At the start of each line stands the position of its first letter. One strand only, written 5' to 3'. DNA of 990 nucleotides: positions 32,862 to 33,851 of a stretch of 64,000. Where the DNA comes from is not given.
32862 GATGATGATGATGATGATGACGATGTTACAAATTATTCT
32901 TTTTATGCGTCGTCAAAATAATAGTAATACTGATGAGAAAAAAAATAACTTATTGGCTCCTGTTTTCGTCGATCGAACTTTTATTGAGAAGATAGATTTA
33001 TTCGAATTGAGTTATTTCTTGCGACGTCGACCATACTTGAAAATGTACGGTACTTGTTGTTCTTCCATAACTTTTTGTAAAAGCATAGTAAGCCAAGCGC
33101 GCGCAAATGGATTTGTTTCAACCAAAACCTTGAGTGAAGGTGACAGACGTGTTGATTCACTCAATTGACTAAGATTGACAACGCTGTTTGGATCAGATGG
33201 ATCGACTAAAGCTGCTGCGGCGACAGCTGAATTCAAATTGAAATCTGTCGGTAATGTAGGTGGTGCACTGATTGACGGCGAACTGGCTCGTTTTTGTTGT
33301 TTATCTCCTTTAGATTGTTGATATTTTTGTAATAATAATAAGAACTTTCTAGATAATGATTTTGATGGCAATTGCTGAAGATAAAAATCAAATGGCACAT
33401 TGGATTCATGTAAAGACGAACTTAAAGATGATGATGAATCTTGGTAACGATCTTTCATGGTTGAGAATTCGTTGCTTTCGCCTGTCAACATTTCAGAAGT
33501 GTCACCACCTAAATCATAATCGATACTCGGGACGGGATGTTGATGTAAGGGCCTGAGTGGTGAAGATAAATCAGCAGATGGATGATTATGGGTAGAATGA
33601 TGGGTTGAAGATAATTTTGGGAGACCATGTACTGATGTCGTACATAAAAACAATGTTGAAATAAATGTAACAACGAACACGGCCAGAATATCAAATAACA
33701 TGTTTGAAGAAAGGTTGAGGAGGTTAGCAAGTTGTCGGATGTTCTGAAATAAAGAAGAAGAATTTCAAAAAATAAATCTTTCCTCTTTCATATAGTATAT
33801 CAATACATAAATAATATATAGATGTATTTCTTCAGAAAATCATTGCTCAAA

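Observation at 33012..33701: Unannotatable secreted protein with dibasic processing sites and a C-terminal Gly-Arg-Arg-Arg-Lys-Lys: candidate neuropeptide/prohormone precursor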

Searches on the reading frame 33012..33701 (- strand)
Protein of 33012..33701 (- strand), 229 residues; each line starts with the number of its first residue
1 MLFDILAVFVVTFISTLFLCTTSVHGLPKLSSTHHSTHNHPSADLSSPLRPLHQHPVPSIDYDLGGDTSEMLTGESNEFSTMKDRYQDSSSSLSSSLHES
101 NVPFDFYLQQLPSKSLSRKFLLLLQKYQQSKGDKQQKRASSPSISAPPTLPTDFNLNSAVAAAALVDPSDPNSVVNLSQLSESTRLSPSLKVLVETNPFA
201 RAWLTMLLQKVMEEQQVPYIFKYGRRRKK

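Call 5: search_protein_families(library=pfam, proteins=[window:33012-33701:-], max_evalue=10)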
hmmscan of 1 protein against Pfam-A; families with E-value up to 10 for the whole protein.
window:33012-33701:- (229 aa): 0 families

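Call 7: find_homologous_proteins(query=window:33012-33701:-, max_evalue=0.01)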
Query window:33012-33701:- (229 aa): 141 proteins with E <= 0.01 among 1078 candidates; the best 120 are listed.
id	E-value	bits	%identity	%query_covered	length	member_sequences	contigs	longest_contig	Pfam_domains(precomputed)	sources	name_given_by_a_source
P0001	9.5e-144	494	100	100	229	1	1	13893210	-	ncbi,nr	ncbi:hypothetical protein I4U23_030398 [Adineta vaga]|nr:hypothetical protein I4U23_030398 [Adineta 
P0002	4.3e-108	378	79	100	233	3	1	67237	-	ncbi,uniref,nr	ncbi:unnamed protein product [Adineta ricciae]|uniref:Uncharacterized protein n=1 Tax=Adineta riccia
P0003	2.9e-98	346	73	100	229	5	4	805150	-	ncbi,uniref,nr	ncbi:unnamed protein product [Adineta steineri]|uniref:Uncharacterized protein n=1 Tax=Adineta stein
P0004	1.5e-95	337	72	100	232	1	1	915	-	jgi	-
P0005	1.5e-94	333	71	100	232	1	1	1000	-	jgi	-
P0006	2.2e-94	333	73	100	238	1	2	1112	-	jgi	-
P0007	9.0e-94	331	70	100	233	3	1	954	-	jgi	jgi:hypothetical protein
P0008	1.9e-93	330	71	100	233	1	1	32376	-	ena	-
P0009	1.6e-92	327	72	100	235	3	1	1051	-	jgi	jgi:hypothetical protein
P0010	6.7e-92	325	71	100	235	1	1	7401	-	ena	-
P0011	6.9e-92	325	70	100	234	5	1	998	-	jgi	jgi:hypothetical protein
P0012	7.8e-92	325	69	100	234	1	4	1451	-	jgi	-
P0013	1.7e-91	323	70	100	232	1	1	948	-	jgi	-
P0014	2.1e-91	323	71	100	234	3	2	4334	-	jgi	jgi:hypothetical protein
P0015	7.3e-91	321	69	100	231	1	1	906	-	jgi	-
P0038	9.8e-83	295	68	100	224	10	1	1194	-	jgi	jgi:hypothetical protein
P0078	4.9e-57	211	50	100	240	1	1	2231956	-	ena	-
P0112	3.6e-43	166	45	100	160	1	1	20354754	-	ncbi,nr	ncbi:hypothetical protein I4U23_012793 [Adineta vaga]|nr:hypothetical protein I4U23_012793 [Adineta 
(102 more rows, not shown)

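Call 19: find_encoding_contigs(protein=P0004, flank=2000, max_places=3)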
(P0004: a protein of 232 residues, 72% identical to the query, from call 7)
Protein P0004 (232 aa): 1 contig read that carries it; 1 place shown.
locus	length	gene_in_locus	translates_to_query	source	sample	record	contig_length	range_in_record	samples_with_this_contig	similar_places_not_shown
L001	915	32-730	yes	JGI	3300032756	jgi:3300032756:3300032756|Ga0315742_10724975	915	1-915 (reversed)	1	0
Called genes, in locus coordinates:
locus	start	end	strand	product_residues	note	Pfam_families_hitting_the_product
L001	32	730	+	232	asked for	-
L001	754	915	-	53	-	?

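Call 23: search_protein_representatives(alignment_id=A1)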
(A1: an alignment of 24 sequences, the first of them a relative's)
Query: 24 sequences, 229 profile positions. Proteins with E-value up to 0.001 (for the whole library): 24; up to 1e-10: 24; up to 1e-30: 18. The best 24 are listed.
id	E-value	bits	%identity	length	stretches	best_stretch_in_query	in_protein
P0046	2.8e-108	377.5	-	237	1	1-229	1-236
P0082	4.4e-94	331.1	-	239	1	1-229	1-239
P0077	2.6e-93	328.5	-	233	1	1-229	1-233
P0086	3.5e-86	305.2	-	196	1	1-229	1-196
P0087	5.4e-86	304.6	-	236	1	14-229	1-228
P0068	3.1e-83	295.6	-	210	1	5-229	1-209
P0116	3.5e-83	295.4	-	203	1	1-229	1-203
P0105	1.5e-80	286.8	-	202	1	1-229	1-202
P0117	1.7e-65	237.6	-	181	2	110-229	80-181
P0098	1.7e-61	224.4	-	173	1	57-229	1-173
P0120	1.1e-53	198.9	-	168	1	57-229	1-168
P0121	2.2e-53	197.9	-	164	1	57-229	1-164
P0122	1.9e-51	191.5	-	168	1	71-229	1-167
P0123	1.6e-44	169.0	-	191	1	1-194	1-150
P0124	7.3e-43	163.5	-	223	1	1-229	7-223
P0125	1.5e-42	162.4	-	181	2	97-229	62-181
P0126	1.2e-40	156.3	-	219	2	133-228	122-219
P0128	1.4e-23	100.4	-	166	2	183-229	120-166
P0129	3.8e-23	99.0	-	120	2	176-229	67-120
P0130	7.1e-21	91.5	-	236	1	4-227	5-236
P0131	1.5e-20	90.5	-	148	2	165-229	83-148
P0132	1.6e-20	90.4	-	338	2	166-229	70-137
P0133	7.2e-19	85.0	-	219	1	23-226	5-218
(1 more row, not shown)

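Call 25: list_cluster_members(proteins=[P0124, P0125, P0126, P0128, P0129, P0130, P0131, P0132, P0133, P0078])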
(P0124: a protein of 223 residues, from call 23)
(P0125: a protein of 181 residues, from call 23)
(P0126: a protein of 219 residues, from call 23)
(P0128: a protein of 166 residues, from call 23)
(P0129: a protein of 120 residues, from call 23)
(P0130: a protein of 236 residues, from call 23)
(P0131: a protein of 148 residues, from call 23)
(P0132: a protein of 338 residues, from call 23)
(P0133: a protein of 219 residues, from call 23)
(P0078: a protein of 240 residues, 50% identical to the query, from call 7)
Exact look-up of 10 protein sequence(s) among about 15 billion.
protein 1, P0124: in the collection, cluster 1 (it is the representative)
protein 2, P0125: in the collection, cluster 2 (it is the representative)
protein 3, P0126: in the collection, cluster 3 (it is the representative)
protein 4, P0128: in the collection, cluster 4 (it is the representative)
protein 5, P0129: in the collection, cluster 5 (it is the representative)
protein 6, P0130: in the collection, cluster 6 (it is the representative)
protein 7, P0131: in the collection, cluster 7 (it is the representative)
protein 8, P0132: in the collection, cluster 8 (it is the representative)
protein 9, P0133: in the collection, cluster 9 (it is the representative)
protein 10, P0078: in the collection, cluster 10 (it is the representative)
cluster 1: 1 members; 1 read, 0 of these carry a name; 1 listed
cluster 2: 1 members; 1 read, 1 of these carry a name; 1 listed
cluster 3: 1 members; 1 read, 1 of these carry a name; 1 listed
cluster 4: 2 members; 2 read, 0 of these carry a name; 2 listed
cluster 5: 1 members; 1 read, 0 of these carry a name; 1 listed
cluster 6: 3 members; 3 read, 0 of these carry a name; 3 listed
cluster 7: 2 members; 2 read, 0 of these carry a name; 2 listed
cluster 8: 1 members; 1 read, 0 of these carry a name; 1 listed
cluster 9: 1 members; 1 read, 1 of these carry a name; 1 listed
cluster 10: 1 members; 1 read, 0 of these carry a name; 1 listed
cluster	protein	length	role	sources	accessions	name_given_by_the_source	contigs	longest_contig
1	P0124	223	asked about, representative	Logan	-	-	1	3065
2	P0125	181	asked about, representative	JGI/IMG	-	hypothetical protein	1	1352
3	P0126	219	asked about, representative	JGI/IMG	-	hypothetical protein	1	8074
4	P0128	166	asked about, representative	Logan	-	-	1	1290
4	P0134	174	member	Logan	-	-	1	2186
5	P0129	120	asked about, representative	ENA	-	-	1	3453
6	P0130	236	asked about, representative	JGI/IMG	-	-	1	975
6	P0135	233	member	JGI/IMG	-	-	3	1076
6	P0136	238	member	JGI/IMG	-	-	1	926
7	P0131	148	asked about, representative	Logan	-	-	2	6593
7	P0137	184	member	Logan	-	-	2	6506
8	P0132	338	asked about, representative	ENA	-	-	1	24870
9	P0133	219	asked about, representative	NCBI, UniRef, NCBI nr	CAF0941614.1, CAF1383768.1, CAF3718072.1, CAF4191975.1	unnamed protein product [Didymodactylos carnosus] | Uncharacterized protein n=1 Tax=Didymodactylos carnosus TaxID=1234261 ...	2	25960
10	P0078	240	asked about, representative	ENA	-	-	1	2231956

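Call 38: find_encoding_contigs(protein=P0112, flank=10000, max_places=2)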
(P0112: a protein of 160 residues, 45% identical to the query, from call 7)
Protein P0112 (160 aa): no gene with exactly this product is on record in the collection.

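Call 39: find_encoding_contigs(protein=P0001, flank=10000, max_places=3)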
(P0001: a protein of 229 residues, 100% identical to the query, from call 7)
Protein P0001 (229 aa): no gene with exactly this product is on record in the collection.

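Call 40: find_encoding_contigs(protein=P0003, flank=10000, max_places=2)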
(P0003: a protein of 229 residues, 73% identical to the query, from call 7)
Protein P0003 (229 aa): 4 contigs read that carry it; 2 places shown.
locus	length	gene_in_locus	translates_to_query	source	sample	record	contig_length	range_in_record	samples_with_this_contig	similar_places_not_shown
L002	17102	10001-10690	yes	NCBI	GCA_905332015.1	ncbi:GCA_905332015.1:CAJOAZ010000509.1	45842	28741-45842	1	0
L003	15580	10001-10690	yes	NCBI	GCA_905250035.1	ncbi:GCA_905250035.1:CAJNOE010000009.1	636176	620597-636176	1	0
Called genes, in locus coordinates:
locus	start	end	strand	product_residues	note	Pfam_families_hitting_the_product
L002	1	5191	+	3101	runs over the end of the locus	PF14222:MOR2-PAG1_N, PF14228:MOR2-PAG1_mid, PF14225:MOR2-PAG1_C, PF19421:Fry_C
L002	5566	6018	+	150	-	PF04505:CD225 (weak)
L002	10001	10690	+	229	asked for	-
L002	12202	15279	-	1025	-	PF13374:TPR_10, PF13424:TPR_12, PF13374:TPR_10, PF13374:TPR_10, PF13424:TPR_12, PF24885:TPR_NPHP3, PF13424:TPR_12, PF24885:TPR_NPHP3, +40 more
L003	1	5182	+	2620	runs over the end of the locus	-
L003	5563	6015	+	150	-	PF04505:CD225 (weak)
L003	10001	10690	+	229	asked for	-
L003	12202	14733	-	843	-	-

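Call 43: predict_structure(alignment_id=A4)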
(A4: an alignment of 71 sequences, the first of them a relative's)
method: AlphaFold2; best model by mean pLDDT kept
length: 229 residues; sequences in the alignment: 71
mean_pLDDT: 57.4   pTM: 0.28
mean pLDDT of the five models: 57.4, 56.5, 55.8, 55.3, 53.8
residues with pLDDT >= 90: 10; 70-90: 39; 50-70: 81; < 50: 99
segments of 3 or more residues with pLDDT < 50: 29-39, 44-51, 78-81, 90-92, 94-101, 103-115, 132-141, 143-146, 148-167
pLDDT, mean of each block of 10 residues (from residue 1): 89 84 51 46 47 50 52 49 49 43 44 49 54 45 46 45 49 54 71 88 86 66 66
secondary structure, 60 per line:
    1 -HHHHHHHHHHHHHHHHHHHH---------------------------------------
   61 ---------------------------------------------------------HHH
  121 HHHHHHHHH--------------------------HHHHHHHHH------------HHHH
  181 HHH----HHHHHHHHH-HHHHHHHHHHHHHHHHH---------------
elements in order: H2-21 H118-129 H156-164 H177-183 H188-196 H198-214

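Call 59: find_encoding_contigs(protein=P0038, flank=2000, max_places=4)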
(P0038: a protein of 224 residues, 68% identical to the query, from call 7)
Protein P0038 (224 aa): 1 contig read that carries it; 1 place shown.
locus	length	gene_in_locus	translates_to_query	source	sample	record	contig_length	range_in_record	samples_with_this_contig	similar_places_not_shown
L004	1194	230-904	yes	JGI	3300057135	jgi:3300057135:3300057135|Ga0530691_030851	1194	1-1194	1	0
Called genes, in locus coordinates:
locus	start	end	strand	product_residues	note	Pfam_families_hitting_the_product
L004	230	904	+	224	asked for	-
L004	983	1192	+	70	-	?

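Call 60: find_encoding_contigs(protein=P0011, flank=2000, max_places=4)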
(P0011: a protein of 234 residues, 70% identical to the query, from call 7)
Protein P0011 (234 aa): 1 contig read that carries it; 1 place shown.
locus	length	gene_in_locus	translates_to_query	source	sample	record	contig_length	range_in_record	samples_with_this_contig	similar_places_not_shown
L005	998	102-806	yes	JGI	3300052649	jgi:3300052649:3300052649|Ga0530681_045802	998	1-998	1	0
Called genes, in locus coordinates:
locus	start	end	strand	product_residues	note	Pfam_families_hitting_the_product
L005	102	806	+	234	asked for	-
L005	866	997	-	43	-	?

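Call 66: find_encoding_contigs(protein=P0132, flank=10000, max_places=2)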
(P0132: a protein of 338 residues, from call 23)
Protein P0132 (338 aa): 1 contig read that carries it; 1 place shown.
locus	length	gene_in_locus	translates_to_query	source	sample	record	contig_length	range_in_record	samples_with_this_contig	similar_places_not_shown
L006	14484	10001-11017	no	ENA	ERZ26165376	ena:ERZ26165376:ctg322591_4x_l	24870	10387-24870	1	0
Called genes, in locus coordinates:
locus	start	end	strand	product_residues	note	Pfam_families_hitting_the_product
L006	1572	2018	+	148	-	-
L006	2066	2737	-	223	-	-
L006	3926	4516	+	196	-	-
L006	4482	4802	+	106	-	PF13424:TPR_12, PF00515:TPR_1 (faint), PF07719:TPR_2 (faint), PF13374:TPR_10 (weak)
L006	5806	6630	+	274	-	PF00355:Rieske, PF22543:Rieske_4 (faint)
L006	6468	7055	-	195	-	-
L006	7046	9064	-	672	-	-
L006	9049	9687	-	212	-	-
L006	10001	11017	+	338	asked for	-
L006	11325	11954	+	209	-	-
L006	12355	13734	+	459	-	-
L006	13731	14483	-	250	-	?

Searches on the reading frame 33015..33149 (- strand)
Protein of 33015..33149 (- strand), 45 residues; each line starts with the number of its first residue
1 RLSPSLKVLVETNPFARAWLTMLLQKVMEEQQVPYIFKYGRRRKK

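Call 32: search_solved_structures(query=A2, max_evalue=10, show_alignments=3)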
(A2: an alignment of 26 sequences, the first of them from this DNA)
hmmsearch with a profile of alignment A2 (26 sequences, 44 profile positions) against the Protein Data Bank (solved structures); distinct sequences matched with E-value up to 10: 2.
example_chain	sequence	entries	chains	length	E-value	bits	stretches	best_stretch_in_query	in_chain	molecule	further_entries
8a5d_W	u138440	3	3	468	1.3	12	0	6-34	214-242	Actin related protein 4 (Arp4)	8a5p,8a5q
23fu_M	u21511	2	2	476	1.3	11.9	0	6-34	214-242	Actin-related protein 4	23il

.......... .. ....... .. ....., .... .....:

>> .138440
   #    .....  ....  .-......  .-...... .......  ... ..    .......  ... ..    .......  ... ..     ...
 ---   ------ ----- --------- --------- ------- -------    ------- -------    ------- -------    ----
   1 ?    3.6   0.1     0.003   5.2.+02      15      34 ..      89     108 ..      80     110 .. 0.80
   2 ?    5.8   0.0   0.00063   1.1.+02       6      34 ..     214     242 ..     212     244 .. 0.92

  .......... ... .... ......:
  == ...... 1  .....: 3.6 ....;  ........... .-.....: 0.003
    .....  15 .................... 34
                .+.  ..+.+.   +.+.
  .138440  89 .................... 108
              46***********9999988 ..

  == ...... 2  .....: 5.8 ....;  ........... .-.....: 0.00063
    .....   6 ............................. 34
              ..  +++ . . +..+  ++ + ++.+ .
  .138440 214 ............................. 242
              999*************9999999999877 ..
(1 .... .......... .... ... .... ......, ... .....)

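Call 33: search_protein_families(library=pfam, alignment_id=A2, max_evalue=10)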
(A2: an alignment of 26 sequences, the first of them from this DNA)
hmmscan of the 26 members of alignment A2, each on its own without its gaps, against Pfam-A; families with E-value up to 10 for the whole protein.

A. member 1, seq(45 aa): 0 families

B. families by the number of members that match (of 26 scanned): 6 families
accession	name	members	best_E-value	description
PF23257.1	DUF7071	1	0.049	Domain of unknown function (DUF7071)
PF12295.13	Symplekin_C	1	0.084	Symplekin tight junction protein C terminal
PF06485.17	Tab2-like_N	1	0.092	RNA-binding protein Tab2/Atab2 N terminal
PF21482.3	KH_GLD-3_2nd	1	0.19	GLD-3 2nd KH domain (aka KH3)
PF08154.18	NLE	1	0.2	NLE (NUC135) domain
PF21475.2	PaaA-like_N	1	0.2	PaaA-like, N-terminal domain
